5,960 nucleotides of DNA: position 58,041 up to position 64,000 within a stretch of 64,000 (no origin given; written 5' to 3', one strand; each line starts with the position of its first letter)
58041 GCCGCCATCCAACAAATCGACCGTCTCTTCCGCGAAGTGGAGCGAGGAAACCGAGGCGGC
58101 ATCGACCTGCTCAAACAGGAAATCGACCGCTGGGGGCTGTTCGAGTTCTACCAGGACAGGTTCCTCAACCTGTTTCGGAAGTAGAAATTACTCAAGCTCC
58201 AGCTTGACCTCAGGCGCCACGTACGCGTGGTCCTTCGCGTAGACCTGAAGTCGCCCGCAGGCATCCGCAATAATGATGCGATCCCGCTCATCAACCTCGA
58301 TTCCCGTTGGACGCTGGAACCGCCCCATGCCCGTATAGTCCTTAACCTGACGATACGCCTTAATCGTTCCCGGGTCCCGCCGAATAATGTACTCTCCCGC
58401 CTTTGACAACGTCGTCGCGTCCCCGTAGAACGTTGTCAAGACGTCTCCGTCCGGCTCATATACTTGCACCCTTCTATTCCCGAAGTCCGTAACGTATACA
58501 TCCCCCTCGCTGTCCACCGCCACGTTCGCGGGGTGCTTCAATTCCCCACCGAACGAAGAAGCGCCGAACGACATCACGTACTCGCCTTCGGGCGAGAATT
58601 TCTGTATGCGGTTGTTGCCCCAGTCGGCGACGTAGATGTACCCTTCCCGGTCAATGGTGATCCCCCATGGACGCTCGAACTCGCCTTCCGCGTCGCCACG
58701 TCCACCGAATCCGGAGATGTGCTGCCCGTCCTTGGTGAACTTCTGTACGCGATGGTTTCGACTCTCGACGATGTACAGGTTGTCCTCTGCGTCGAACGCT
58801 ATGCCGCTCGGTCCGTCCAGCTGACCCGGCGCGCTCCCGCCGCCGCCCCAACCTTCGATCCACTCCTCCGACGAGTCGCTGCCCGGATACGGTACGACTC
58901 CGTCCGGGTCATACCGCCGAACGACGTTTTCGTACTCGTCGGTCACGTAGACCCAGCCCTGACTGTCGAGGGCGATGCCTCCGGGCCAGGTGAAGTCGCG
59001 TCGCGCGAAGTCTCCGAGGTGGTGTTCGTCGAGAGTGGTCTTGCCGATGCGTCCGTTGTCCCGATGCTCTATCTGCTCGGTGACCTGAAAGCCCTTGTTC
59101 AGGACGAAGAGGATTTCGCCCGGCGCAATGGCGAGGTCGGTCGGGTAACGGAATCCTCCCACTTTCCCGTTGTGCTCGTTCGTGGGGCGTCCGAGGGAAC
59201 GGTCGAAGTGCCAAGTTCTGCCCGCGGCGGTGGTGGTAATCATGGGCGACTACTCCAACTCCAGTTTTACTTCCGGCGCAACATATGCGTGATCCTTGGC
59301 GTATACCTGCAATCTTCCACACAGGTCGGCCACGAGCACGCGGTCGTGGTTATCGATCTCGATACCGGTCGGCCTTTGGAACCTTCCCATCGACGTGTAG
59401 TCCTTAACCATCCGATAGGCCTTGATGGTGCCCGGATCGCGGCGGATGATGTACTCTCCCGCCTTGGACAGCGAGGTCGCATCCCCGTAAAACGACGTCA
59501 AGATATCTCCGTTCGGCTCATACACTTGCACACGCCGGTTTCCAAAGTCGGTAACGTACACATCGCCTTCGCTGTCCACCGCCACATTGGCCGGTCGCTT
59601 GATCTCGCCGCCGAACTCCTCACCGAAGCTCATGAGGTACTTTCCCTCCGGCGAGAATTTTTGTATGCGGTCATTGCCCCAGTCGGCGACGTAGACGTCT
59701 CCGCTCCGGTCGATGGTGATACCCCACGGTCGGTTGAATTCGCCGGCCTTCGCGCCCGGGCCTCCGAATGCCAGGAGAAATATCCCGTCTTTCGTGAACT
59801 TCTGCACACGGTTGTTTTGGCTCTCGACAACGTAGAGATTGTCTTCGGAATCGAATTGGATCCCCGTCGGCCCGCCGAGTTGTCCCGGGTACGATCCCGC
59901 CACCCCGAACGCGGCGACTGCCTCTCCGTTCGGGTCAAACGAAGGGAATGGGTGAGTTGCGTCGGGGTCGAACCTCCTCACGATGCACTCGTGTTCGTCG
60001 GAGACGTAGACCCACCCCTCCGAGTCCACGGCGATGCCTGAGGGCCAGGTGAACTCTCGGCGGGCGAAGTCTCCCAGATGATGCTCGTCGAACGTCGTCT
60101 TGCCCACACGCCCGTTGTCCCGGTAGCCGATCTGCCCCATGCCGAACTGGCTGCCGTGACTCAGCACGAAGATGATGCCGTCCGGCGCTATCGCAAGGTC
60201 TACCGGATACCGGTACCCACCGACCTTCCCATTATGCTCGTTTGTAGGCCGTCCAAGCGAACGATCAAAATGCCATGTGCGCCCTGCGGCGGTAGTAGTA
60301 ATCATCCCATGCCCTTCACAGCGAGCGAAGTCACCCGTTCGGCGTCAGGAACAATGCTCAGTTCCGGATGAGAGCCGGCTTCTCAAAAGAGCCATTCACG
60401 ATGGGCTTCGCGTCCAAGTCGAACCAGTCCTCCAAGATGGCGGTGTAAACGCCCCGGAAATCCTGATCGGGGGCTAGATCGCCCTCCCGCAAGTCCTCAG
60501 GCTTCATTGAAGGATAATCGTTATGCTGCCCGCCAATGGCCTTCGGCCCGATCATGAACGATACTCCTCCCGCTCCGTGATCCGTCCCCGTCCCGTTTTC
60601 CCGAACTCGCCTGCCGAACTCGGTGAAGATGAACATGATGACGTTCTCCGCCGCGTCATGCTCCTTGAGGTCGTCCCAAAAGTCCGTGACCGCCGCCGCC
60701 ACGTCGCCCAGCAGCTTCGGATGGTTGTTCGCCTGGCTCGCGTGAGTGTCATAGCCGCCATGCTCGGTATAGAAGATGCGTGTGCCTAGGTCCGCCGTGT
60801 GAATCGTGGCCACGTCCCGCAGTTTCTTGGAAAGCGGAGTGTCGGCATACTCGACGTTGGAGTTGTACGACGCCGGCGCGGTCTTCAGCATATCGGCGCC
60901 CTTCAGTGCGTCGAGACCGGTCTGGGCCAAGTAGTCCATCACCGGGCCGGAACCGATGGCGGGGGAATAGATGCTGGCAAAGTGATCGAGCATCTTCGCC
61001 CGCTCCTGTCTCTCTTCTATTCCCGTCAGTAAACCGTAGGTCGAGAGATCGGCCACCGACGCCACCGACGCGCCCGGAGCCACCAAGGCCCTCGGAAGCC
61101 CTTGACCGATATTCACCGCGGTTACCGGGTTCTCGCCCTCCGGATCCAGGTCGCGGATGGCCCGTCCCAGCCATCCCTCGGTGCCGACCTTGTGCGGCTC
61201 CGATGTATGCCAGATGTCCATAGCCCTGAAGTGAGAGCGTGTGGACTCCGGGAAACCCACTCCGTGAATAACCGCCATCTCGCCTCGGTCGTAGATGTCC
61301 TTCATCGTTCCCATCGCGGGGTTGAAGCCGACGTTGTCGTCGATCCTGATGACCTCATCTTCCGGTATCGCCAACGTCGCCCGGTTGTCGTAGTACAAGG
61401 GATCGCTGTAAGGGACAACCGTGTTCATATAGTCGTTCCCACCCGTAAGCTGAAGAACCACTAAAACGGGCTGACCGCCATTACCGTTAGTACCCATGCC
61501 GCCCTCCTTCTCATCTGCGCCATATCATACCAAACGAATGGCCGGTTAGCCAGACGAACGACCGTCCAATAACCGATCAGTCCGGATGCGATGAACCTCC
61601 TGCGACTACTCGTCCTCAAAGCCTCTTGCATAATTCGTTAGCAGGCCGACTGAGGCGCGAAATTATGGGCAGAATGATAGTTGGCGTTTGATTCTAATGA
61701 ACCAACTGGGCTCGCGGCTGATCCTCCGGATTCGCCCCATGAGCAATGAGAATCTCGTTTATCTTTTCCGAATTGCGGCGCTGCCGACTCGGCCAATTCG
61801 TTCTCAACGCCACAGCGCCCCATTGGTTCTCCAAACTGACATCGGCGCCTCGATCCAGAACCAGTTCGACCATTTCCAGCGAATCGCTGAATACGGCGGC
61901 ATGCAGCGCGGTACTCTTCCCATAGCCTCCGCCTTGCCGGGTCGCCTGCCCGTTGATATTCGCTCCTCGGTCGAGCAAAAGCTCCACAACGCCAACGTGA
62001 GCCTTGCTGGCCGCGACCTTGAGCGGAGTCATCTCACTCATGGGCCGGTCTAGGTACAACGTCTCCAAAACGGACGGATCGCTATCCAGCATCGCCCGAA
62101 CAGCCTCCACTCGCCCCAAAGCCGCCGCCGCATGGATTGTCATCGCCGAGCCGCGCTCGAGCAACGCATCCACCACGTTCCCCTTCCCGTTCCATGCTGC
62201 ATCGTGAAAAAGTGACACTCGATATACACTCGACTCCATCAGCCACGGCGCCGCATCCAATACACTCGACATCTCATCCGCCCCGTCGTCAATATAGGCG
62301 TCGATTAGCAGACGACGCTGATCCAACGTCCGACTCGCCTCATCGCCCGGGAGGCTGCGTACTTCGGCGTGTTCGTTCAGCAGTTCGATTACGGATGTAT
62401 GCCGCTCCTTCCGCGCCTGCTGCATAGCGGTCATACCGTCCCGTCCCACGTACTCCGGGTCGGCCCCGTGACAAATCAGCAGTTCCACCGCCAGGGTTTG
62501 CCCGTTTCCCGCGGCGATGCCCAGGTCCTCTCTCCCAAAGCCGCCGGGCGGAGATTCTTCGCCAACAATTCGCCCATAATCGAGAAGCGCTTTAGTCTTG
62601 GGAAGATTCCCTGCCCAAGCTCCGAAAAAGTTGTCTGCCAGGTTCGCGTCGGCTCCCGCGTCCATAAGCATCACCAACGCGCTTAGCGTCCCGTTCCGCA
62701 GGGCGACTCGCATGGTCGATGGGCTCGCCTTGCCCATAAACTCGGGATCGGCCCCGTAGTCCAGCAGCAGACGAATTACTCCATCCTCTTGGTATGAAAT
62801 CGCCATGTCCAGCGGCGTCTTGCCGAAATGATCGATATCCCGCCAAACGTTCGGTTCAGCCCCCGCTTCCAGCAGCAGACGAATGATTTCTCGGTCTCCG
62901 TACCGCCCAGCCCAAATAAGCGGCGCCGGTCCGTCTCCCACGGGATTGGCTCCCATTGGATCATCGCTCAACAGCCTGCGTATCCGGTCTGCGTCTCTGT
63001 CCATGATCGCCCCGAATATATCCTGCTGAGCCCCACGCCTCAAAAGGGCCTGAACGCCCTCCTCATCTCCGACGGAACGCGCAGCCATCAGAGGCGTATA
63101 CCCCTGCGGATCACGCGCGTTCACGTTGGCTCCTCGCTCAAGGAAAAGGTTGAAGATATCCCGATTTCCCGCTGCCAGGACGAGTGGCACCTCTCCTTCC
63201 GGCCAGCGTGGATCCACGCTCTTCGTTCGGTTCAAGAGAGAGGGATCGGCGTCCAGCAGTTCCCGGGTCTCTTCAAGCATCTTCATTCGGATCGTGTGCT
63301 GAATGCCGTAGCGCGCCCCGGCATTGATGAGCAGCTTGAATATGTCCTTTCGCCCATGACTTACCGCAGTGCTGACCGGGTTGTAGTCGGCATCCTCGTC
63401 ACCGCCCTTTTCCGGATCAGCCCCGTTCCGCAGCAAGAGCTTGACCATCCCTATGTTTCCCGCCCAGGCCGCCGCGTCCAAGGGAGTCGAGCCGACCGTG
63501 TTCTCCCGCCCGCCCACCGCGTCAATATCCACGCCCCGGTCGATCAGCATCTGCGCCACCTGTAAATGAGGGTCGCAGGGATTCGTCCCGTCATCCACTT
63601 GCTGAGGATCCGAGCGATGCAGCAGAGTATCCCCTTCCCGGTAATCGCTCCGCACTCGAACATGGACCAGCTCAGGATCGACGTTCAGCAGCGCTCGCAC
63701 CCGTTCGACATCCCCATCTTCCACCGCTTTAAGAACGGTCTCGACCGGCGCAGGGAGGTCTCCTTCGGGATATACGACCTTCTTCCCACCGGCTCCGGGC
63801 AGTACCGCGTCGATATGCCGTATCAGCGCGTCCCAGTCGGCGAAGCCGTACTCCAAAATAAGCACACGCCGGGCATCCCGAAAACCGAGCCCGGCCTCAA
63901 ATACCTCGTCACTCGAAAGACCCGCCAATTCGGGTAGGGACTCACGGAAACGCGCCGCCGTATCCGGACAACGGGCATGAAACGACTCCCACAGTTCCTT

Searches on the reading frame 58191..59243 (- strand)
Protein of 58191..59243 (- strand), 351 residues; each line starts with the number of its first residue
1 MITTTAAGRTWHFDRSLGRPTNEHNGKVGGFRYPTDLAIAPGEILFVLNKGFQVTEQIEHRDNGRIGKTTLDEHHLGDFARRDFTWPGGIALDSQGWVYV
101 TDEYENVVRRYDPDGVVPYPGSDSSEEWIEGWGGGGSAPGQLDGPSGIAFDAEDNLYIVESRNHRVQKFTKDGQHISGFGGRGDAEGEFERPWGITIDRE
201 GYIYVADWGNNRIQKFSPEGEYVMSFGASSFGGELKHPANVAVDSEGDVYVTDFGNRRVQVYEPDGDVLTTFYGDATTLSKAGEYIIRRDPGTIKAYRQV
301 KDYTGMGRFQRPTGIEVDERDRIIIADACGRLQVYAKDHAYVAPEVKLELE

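Call 63: search_protein_families(library=pfam, proteins=[window:58191-59243:-], max_evalue=0.001)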
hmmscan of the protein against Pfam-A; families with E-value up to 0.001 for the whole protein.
window:58191-59243:- (351 aa): 10 families
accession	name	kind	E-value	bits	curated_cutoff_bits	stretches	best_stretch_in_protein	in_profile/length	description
PF01436.27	NHL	-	2.1e-38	128.9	20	3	189-216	1-28/28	NHL repeat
PF08450.18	SGL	-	1.2e-16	61.5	26.3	1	141-223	132-217/246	SMP-30/Gluconolactonase/LRE-like region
PF06739.17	SBBP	-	1.4e-12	47.8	20.5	0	194-206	17-29/38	Beta-propeller repeat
PF24684.1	Vgb_lyase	-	1.1e-10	41.3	50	1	141-252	179-281/290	Virginiamycin B lyase family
PF25021.1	TEN_NHL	-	5e-10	39.3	27.1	0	186-210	138-162/357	Teneurin NHL domain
PF13449.12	Phytase-like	-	2.7e-07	31.2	27.6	0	87-117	70-100/284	Esterase-like activity of phytase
PF17170.10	DUF5128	-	1.7e-05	24.6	22.9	1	152-223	52-125/321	6-bladed beta-propeller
PF20067.5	SSL_N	-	3.3e-05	24.1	18.9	0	89-102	25-38/46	Strictosidine synthase-like, N-terminal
PF01731.26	Arylesterase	-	0.00014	22.4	21.3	0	301-327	45-71/86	Arylesterase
PF06977.17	SdiA-regulated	-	0.00021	21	21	0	146-206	175-239/249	SdiA-regulated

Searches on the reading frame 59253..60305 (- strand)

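Call 63: search_protein_families(library=pfam, proteins=[window:59253-60305:-], max_evalue=0.001)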
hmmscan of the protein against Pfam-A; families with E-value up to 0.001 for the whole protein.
window:59253-60305:- (351 aa): 9 families
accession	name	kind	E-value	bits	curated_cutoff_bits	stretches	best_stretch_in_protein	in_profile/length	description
PF01436.27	NHL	-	3.9e-35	118.6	20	2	190-217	1-28/28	NHL repeat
PF08450.18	SGL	-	2.9e-14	53.7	26.3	1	143-224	133-217/246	SMP-30/Gluconolactonase/LRE-like region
PF06739.17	SBBP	-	4.4e-12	46.2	20.5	0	86-101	13-28/38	Beta-propeller repeat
PF24684.1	Vgb_lyase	-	1.4e-09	37.7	50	1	140-252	177-281/290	Virginiamycin B lyase family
PF25021.1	TEN_NHL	-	8.9e-09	35.2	27.1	0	72-105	125-161/357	Teneurin NHL domain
PF13449.12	Phytase-like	-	0.00019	21.9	27.6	0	90-116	72-98/284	Esterase-like activity of phytase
PF20067.5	SSL_N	-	0.00019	21.6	18.9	0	90-104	25-39/46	Strictosidine synthase-like, N-terminal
PF17170.10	DUF5128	-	0.0002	21.1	22.9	1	153-224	52-125/321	6-bladed beta-propeller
PF22701.2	Mala_s_1-like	-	0.0003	21.1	27.5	0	195-283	44-130/195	Mal s 1 allergenic protein-like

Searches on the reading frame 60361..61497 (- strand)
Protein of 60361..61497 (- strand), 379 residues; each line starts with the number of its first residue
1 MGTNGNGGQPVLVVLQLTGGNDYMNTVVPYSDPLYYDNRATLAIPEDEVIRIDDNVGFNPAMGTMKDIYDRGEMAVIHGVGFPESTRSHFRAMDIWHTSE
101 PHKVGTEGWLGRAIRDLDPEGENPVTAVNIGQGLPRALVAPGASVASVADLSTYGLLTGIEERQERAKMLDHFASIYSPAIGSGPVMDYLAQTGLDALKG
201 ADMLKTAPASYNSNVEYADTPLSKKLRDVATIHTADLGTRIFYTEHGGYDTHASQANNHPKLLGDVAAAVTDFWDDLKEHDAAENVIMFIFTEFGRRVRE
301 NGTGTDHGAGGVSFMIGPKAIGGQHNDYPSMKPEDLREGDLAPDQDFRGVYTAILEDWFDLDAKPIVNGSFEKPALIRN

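Call 63: search_protein_families(library=pfam, proteins=[window:60361-61497:-], max_evalue=0.001)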
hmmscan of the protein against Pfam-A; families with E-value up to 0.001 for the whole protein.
window:60361-61497:- (379 aa): 1 family
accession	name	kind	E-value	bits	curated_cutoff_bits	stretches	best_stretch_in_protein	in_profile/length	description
PF07394.17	DUF1501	-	4.6e-23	82.5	27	1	12-323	4-330/390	Protein of unknown function (DUF1501)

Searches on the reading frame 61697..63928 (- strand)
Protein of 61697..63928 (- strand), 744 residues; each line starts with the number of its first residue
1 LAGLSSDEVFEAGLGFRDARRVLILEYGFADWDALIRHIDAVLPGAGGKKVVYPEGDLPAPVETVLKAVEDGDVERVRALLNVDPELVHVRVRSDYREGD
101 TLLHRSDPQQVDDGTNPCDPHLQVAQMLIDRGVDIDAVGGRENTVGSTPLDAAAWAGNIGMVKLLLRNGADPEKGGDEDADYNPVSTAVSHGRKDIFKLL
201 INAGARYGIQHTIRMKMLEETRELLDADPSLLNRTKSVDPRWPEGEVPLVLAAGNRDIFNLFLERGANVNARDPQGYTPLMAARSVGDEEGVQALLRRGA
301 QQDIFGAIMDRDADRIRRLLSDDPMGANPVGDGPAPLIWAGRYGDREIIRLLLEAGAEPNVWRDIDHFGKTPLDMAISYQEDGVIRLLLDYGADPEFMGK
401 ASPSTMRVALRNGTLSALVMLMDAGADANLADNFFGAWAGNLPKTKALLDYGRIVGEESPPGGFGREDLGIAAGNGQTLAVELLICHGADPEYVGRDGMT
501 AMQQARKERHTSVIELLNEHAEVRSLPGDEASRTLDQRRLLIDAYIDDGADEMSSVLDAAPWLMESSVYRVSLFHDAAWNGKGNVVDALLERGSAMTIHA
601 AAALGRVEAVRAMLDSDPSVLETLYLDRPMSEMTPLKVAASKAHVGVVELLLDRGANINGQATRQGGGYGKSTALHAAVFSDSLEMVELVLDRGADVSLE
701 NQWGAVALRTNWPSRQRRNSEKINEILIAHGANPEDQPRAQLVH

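Call 56: search_protein_families(library=pfam, proteins=[window:61697-63928:-], max_evalue=0.01)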
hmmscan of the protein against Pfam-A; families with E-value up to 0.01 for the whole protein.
window:61697-63928:- (744 aa): 6 families
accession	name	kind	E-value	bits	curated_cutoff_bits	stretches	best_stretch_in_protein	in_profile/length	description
PF12796.13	Ank_2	-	3e-59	198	27.3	6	598-700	1-89/90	Ankyrin repeats (3 copies)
PF00023.36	Ank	-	1.9e-56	185.2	21.1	4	146-173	2-29/33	Ankyrin repeat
PF13637.12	Ank_4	-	6.5e-41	137.9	22.7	5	120-166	8-50/50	Ankyrin repeats (many copies)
PF13606.12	Ank_3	-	4.7e-40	130.8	22.3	0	369-395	2-28/30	Ankyrin repeat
PF13857.12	Ank_5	-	4.3e-30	103.9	27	2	231-280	1-53/56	Ankyrin repeats (many copies)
PF24521.3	Ank_KRIT1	-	1.1e-15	58.1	80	2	575-666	23-118/149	KRIT1 ankyrin-repeats domain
